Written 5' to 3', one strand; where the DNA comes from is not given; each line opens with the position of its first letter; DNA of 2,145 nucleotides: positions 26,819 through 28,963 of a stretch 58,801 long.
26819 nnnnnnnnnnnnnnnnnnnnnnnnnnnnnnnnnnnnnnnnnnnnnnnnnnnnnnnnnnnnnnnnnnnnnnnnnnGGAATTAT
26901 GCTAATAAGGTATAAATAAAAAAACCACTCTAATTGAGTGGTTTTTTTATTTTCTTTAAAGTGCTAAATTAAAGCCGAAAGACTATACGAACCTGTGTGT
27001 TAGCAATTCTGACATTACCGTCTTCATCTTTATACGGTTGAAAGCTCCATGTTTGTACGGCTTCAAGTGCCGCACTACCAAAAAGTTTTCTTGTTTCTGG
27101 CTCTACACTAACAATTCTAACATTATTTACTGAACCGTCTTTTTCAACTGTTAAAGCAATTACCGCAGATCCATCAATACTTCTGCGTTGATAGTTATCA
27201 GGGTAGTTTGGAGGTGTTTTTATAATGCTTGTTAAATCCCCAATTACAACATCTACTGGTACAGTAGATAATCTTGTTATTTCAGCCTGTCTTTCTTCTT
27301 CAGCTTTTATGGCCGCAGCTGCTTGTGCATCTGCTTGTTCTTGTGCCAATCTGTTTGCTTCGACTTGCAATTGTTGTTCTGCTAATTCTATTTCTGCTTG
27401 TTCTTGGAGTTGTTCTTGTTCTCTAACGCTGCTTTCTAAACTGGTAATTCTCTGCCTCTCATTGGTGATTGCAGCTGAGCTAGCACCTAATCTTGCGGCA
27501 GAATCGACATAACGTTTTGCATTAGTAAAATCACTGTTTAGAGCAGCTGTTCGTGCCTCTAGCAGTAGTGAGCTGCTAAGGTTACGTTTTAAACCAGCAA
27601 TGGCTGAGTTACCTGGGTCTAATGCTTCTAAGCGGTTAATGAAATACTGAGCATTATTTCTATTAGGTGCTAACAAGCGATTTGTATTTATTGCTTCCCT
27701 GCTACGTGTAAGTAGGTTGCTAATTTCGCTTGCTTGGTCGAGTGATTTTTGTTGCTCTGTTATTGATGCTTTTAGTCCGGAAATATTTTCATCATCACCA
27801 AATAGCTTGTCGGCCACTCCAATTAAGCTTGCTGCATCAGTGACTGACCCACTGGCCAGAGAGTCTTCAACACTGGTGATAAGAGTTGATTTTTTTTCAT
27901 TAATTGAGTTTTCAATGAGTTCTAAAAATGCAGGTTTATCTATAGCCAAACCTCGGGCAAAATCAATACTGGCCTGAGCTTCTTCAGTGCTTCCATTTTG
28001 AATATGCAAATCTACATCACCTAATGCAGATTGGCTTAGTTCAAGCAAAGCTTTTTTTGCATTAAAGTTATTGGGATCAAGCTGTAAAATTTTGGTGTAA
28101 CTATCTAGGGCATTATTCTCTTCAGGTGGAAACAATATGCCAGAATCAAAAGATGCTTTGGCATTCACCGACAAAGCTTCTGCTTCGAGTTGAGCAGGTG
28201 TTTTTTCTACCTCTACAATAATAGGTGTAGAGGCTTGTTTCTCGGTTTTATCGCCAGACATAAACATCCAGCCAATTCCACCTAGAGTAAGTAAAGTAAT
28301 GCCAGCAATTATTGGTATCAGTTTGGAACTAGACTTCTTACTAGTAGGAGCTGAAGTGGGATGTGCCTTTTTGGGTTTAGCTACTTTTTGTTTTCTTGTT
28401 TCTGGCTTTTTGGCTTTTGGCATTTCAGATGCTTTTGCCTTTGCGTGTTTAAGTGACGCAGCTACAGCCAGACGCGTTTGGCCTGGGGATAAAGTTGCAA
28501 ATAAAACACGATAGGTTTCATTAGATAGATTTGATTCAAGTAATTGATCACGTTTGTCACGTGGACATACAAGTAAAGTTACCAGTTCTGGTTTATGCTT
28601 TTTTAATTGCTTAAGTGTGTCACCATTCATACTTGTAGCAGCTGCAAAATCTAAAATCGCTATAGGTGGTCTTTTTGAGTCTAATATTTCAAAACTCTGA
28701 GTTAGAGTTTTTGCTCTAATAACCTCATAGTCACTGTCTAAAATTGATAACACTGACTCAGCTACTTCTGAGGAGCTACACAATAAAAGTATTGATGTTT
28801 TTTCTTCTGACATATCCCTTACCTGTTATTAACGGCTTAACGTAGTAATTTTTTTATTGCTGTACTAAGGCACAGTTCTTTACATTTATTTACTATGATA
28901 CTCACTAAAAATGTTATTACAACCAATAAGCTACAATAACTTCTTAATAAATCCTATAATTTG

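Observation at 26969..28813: Chimeric TonB-C-terminal-domain protein with a cytoplasmic degenerate receiver domain, TPR-like repeats and a coiled coil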

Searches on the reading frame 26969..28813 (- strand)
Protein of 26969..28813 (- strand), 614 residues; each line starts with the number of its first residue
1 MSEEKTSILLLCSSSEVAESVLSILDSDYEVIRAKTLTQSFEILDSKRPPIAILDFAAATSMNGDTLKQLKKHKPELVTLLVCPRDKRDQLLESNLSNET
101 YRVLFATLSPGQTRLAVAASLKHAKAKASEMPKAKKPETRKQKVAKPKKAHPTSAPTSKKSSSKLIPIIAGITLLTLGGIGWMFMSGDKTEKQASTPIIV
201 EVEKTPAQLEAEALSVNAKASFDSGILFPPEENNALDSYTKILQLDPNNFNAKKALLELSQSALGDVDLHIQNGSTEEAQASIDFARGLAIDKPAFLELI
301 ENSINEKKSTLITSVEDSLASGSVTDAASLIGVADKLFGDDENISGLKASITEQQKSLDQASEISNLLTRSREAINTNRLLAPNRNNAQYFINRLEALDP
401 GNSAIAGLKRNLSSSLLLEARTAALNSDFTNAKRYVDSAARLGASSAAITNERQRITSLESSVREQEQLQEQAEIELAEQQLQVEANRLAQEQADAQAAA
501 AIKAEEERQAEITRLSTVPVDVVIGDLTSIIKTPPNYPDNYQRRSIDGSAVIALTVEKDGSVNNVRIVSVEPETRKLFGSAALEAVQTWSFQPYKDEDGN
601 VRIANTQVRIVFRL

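Call 3: search_protein_families(library=pfam, proteins=[window:26969-28813:-], max_evalue=10)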
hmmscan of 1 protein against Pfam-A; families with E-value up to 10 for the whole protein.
window:26969-28813:- (614 aa): 10 families
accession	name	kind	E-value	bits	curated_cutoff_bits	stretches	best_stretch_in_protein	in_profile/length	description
PF03544.19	TonB_C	-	5.5e-14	52.8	24.6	1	534-614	2-79/79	Gram-negative bacterial TonB protein C-terminal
PF15101.11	TERB2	-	0.009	16.4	27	1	434-530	84-180/207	Telomere-associated protein TERB2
PF07471.18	Phage_Nu1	-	0.014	15.5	30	1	447-535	45-133/164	Phage DNA packaging protein Nu1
PF20161.5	VpsR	-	0.055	13.6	23.7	1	6-64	11-68/121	VpsR domain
PF00072.30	Response_reg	-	0.13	12.9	30.2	1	21-88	17-82/111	Response regulator receiver domain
PF14221.11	DUF4330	-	0.16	12.6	27.6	1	462-566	41-136/167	Domain of unknown function (DUF4330)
PF06781.17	CrgA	-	0.21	12.2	24.8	1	131-188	1-58/89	Cell division protein CrgA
PF11022.13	ATP19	-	1.2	9.9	27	1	172-198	20-46/67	ATP synthase subunit K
PF19779.4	DUF6264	-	1.2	9.7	31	1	118-184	18-89/183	Family of unknown function (DUF6264)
PF08232.17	Striatin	-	2.3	9.1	29.4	1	453-509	31-88/151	Striatin family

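Call 4: search_protein_families(library=ncbifam, proteins=[window:26969-28813:-], max_evalue=10)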
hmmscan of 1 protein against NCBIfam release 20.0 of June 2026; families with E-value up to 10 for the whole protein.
window:26969-28813:- (614 aa): 18 families
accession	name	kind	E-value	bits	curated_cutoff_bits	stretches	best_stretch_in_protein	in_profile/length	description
TIGR01352.1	tonB_Cterm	subfamily_domain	2e-13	50.5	27.1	1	535-614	1-75/76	TonB family protein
NF008084.0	PRK10819.1-5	equivalog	7.3e-06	26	315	1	482-596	118-230/249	TonB system transport protein TonB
NF008083.0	PRK10819.1-4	equivalog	8.5e-06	25.9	448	1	511-601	137-225/239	TonB system transport protein TonB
NF008082.0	PRK10819.1-3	equivalog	1.4e-05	25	265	1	478-595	108-224/242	TonB system transport protein TonB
NF008081.0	PRK10819.1-2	equivalog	9.8e-05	22.4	377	1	514-601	141-226/240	TonB system transport protein TonB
NF033768.1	myxo_SS_tail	domain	0.0002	21.4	40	1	543-601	28-85/92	AgmX/PglI C-terminal domain-containing protein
NF045914.1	RespRegNblR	equivalog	0.0035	17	300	1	3-89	4-91/228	response regulator transcription factor NblR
NF004285.1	PRK05696.1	equivalog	0.0039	17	179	1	154-206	10-60/171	flagellar basal body-associated protein FliL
NF033483.0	PknB_PASTA_kin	equivalog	0.0055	15.8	450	1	124-217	294-390/563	Stk1 family PASTA domain-containing Ser/Thr kinase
NF047760.1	LIC10042_TonB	equivalog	0.01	15.9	100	1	536-595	86-143/156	LIC_10042 family TonB-like protein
NF009420.1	PRK12785.1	equivalog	0.015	15.1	197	1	152-217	9-72/161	flagellar basal body-associated protein FliL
NF047507.1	TPR_BatC_Lepto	exception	0.015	14.8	175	1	213-261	91-141/214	TPR repeat-containing protein BatC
NF038079.1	TonB_sider_MxcH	equivalog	0.018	13.1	925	1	535-602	10-74/792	TonB-dependent siderophore myxochelin receptor MxcH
NF052313.1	T9SS_RR_PorX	equivalog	0.045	12.5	300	1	22-130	18-125/513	T9SS response regulator signal transducer PorX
NF003434.0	PRK04950.1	equivalog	0.12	12.3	127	2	471-509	92-130/205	RNA chaperone ProQ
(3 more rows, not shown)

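Call 5: search_solved_structures(query=window:26969-28813:-, max_evalue=10, show_alignments=3)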
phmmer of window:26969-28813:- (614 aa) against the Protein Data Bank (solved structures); distinct sequences matched with E-value up to 10: 36.
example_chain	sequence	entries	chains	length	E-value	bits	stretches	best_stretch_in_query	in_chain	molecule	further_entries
1xx3_A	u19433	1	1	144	1.2e-05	27.5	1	512-601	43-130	TonB protein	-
2grx_C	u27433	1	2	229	5.4e-05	25.4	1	512-600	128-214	Protein tonB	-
9ddo_F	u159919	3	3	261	6.1e-05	25.2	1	513-600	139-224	Protein TonB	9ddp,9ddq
2gsk_B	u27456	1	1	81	6.8e-05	25.1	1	531-601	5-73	protein TONB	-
1u07_A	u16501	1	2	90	7.8e-05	24.9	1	530-601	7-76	TonB protein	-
6i97_D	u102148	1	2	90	8.1e-05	24.8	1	526-596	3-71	Protein TonB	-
5lw8_A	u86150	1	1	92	8.7e-05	24.7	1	529-592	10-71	Protein TonB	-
6fip_A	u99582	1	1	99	8.8e-05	24.7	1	526-596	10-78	Protein TonB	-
2k9k_A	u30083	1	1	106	9.3e-05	24.6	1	530-599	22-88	TonB2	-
6sly_A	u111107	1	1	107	0.00011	24.3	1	529-592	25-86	Protein TonB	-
8ump_A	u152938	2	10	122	0.00053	22.1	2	231-259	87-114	T33-ml35-redesigned-TPR-domain-fold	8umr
8rd6_A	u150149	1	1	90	0.009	18.1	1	530-601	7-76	Protein TonB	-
3kd7_A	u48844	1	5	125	0.0098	17.9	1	217-257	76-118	CTPR390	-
1na0_A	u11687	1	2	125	0.013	17.5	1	231-257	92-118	designed protein CTPR3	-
1ihr_A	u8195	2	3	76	0.016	17.3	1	541-601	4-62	TonB protein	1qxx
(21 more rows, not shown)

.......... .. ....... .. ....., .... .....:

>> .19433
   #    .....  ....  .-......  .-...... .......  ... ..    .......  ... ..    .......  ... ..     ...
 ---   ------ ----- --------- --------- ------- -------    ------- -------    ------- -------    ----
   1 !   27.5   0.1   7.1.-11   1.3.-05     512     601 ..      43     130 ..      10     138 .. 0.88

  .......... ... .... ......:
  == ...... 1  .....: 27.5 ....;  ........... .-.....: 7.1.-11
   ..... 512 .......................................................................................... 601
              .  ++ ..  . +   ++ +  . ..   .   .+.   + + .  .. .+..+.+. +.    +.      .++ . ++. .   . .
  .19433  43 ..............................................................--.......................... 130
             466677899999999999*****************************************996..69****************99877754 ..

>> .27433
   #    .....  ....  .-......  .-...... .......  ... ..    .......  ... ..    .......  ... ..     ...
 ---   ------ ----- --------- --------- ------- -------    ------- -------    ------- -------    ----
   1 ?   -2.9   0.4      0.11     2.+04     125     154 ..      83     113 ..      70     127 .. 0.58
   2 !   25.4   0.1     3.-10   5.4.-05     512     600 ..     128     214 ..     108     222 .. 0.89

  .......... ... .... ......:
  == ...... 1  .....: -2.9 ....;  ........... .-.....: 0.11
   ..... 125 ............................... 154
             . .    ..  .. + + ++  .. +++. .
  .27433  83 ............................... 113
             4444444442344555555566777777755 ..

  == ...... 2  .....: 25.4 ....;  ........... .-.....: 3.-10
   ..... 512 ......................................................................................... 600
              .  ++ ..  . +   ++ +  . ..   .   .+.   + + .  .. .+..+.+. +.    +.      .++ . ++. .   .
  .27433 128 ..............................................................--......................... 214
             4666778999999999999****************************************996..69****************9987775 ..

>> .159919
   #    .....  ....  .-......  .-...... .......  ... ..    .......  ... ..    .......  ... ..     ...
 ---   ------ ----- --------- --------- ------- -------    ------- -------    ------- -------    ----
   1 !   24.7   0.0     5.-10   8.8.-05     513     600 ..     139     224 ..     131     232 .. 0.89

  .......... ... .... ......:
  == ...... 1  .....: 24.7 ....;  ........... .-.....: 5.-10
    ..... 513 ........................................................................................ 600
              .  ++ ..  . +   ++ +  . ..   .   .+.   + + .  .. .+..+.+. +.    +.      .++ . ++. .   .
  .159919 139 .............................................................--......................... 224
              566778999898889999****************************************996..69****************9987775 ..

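Call 6: find_homologous_proteins(query=window:26969-28813:-, max_evalue=0.001)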
Query window:26969-28813:- (614 aa): 10 proteins with E <= 0.001 among 8000 candidates.
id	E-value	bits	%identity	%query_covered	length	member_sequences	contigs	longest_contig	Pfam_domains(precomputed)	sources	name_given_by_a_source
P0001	0.0e+0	1245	97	100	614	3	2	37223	PF03544.20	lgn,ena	-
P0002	5.9e-288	974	77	100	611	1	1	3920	PF03544.20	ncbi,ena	-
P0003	5.6e-263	892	71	100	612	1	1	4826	PF03544.20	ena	-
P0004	3.8e-256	869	69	100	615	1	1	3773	PF03544.20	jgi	-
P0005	2.1e-253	860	69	100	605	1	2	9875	PF03544.20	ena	-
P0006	8.5e-239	812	65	100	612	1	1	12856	PF03544.20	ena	-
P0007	1.3e-235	801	64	100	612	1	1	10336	PF03544.20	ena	-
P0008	1.7e-233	794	63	100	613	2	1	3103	PF03544.20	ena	-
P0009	4.8e-233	793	62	100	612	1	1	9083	PF03544.20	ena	-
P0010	6.0e-164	565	54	87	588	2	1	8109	-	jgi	-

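Call 8: find_related_loci(query=window:26969-28813:-, collection=genome_contigs, flank=10000)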
Query window:26969-28813:- (614 aa) in genome_contigs; peptide patterns used: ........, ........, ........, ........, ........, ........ (x = any residue, [..] = any of these).
198 stretches matched a pattern; 2 encode a relative of the query (tblastn E <= 1e-3); 2 distinct loci.
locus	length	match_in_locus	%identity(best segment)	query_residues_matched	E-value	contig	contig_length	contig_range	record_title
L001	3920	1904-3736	77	1-614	0e+0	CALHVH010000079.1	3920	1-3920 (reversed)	MAG: uncultured Gammaproteobacteria bacterium isolate R3_Bin_Bin_90_sub_1 genome assembly, contig: c_000000058850, whole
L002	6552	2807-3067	32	523-614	3e-6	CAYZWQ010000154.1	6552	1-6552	MAG TPA_asm: uncultured Chitinophagales bacterium isolate SRP319275_co3_216 genome assembly, contig: NODE_11353_length_6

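Call 13: search_protein_families(library=pfam, alignment_id=A1, max_evalue=1)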
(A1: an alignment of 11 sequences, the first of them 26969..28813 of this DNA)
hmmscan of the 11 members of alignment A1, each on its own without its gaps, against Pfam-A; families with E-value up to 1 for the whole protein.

A. member 1, window:26969-28813:- (614 aa): 7 families
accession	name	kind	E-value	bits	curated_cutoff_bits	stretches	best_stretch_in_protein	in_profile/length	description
PF03544.19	TonB_C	-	5.5e-14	52.8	24.6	1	534-614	2-79/79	Gram-negative bacterial TonB protein C-terminal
PF15101.11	TERB2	-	0.009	16.4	27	1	434-530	84-180/207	Telomere-associated protein TERB2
PF07471.18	Phage_Nu1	-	0.014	15.5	30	1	447-535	45-133/164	Phage DNA packaging protein Nu1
PF20161.5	VpsR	-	0.055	13.6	23.7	1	6-64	11-68/121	VpsR domain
PF00072.30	Response_reg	-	0.13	12.9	30.2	1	21-88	17-82/111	Response regulator receiver domain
PF14221.11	DUF4330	-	0.16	12.6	27.6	0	462-566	41-136/167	Domain of unknown function (DUF4330)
PF06781.17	CrgA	-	0.21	12.2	24.8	1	131-188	1-58/89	Cell division protein CrgA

B. families by the number of members that match (of 11 scanned): 20 families
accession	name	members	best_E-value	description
PF03544.19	TonB_C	10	1.1e-14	Gram-negative bacterial TonB protein C-terminal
PF20161.5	VpsR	8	0.00036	VpsR domain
PF15101.11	TERB2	5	0.0009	Telomere-associated protein TERB2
PF00515.34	TPR_1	4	0.069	Tetratricopeptide repeat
PF00072.30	Response_reg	4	0.07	Response regulator receiver domain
PF06781.17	CrgA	2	0.00086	Cell division protein CrgA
PF07471.18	Phage_Nu1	2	0.014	Phage DNA packaging protein Nu1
PF04508.17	Pox_A_type_inc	2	0.061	Viral A-type inclusion protein repeat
PF14221.11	DUF4330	2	0.15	Domain of unknown function (DUF4330)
PF04956.18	TrbC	1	0.0006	TrbC/VIRB2 pilin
PF05300.16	MIC19_MIC25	1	0.017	MICOS complex subunit MIC19/MIC25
PF23195.1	UBQLN1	1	0.035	Ubiquilin-1-like domain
PF11392.14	AllH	1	0.052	Oxamate carbamoyltransferase subunit AllH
PF00295.23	Glyco_hydro_28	1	0.14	Glycosyl hydrolases family 28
PF11508.13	DUF3218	1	0.14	Protein of unknown function (DUF3218)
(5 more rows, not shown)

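Call 21: predict_structure(alignment_id=A1)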
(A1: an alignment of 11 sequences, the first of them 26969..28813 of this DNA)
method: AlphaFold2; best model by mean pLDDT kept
length: 614 residues; sequences in the alignment: 11
mean_pLDDT: 77.0   pTM: 0.39
mean pLDDT of the five models: 77.0, 72.8, 72.3, 70.6, 69.4
residues with pLDDT >= 90: 140; 70-90: 345; 50-70: 47; < 50: 82
segments of 3 or more residues with pLDDT < 50: 102-107, 131-204
pLDDT, mean of each block of 10 residues (from residue 1): 71 79 83 86 85 81 71 81 72 61 53 76 68 33 27 25 24 26 29 31 55 74 79 80 82 84 84 85 88 85 89 88 86 86 87 88 93 92 85 92 92 94 94 94 91 95 93 91 92 90 83 75 86 82 77 89 90 82 89 85 89 76
secondary structure, 60 per line:
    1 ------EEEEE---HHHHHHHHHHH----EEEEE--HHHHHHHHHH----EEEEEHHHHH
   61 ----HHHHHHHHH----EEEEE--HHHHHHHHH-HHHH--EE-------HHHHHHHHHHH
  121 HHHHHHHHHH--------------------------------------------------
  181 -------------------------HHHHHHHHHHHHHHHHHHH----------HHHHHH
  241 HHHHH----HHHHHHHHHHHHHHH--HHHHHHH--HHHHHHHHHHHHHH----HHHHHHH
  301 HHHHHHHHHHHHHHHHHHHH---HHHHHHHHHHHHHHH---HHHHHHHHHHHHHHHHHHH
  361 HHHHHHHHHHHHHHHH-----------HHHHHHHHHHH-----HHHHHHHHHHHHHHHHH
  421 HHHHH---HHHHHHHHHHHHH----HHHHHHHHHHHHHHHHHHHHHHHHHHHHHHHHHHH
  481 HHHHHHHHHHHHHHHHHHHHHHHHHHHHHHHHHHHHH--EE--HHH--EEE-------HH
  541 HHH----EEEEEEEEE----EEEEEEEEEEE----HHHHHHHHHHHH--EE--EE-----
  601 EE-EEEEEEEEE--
elements in order: E7-11 H15-25 E30-34 H37-46 E51-55 H56-60 H65-73 E78-82 H85-93 H95-98 H110-130 H206-224 H235-245 H250-264 H267-273 H276-289 H294-320 H324-338 H342-376 H388-398 H404-425 H429-441 H446-517 E529-531 H539-543 E548-556 E561-571 H576-587 E604-612

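Call 26: fold_search(model_id=the predicted structure, library=pdb)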
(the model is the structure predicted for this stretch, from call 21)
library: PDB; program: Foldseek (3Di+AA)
matches with E <= 10: 1509; with E <= 0.001: 51
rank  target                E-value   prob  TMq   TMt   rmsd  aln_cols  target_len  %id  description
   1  6fip_MODEL_1_A        4.7e-05  1.00  0.13  0.71   3.3        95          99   20  Solution NMR structure of Pseudomonas aeruginosa TonB CTD (released 2018-08-29)
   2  6i97_D                5.0e-05  1.00  0.13  0.80   2.2        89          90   22  Structure of the ferrioxamine B transporter FoxA from Pseudomonas aeruginosa in complex with ferrioxamine B and a C-te (released 2019-08-28)
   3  1u07_B                8.4e-05  1.00  0.12  0.74   3.6        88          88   27  Crystal Structure of the 92-residue C-term. part of TonB with significant structural changes compared to shorter fragm (released 2004-11-30)
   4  3kcn_B                1.3e-04  1.00  0.20  0.79   3.7       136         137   15  The crystal structure of adenylate cyclase from Rhodopirellula baltica (released 2009-11-17)
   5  3cfy                  1.3e-04  1.00  0.17  0.68   4.5       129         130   16  Crystal structure of signal receiver domain of putative Luxo repressor protein from Vibrio parahaemolyticus (released 2008-03-18)
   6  1u07_A                1.6e-04  1.00  0.12  0.74   2.2        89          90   26  Crystal Structure of the 92-residue C-term. part of TonB with significant structural changes compared to shorter fragm (released 2004-11-30)
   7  3hv2_A                1.9e-04  1.00  0.19  0.78   3.1       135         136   19  Crystal structure of signal receiver domain OF HD domain-containing protein FROM Pseudomonas fluorescens Pf-5 (released 2009-06-23)
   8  9qhc_A                2.0e-04  1.00  0.11  0.21  19.9       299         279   15  Crystal structure of 8-repeat CTPR protein with eliminated coordination sites (released 2025-10-22)
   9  4dad                  2.3e-04  1.00  0.17  0.64   4.0       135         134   22  Crystal structure of a Putative pilus assembly-related protein (BPSS2195) from Burkholderia pseudomallei K96243 at 2.50  (released 2012-01-25)
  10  1mvo                  2.6e-04  1.00  0.17  0.74   3.4       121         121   21  Crystal structure of the PhoP receiver domain from Bacillus subtilis (released 2002-10-16)
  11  2gsk_B                2.9e-04  1.00  0.12  0.81   3.6        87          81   28  Structure of the BtuB:TonB Complex (released 2006-06-13)
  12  9of7_A                3.8e-04  1.00  0.17  0.74   3.5       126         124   21  Structure of the Acinetobacter baumannii Response Regulator PmrA Receiver Domain G54E Mutation (released 2025-11-26)
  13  3kcn_A                4.5e-04  1.00  0.19  0.76   3.1       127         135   16  The crystal structure of adenylate cyclase from Rhodopirellula baltica (released 2009-11-17)
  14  7m0s_A                4.5e-04  1.00  0.18  0.74   3.1       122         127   20  N-terminal domain of PmrA from Acinetobacter baumannii (released 2021-11-03)
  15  1zit_MODEL_1_A        4.5e-04  1.00  0.17  0.76   3.2       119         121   17  Structure of the receiver domain of NtrC4 from Aquifex aeolicus (released 2006-05-09)
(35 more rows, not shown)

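Call 33: search_protein_families(library=pfam, alignment_id=A4, max_evalue=0.001)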
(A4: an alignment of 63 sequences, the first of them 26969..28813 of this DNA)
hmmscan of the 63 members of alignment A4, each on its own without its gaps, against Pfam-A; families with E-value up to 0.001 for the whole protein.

A. member 1, window:26969-28813:- (614 aa): 1 family
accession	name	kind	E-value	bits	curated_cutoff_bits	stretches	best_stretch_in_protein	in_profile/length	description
PF03544.19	TonB_C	-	5.5e-14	52.8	24.6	1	534-614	2-79/79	Gram-negative bacterial TonB protein C-terminal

B. families by the number of members that match (of 63 scanned): 6 families
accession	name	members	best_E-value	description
PF03544.19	TonB_C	63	1.1e-22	Gram-negative bacterial TonB protein C-terminal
PF00072.30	Response_reg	23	1.1e-14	Response regulator receiver domain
PF14559.12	TPR_19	6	1.5e-06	Tetratricopeptide repeat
PF13414.12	TPR_11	3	3.5e-05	TPR repeat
PF07719.23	TPR_2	2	1.2e-06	Tetratricopeptide repeat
PF13103.11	TonB_2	1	0.00028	TonB C terminal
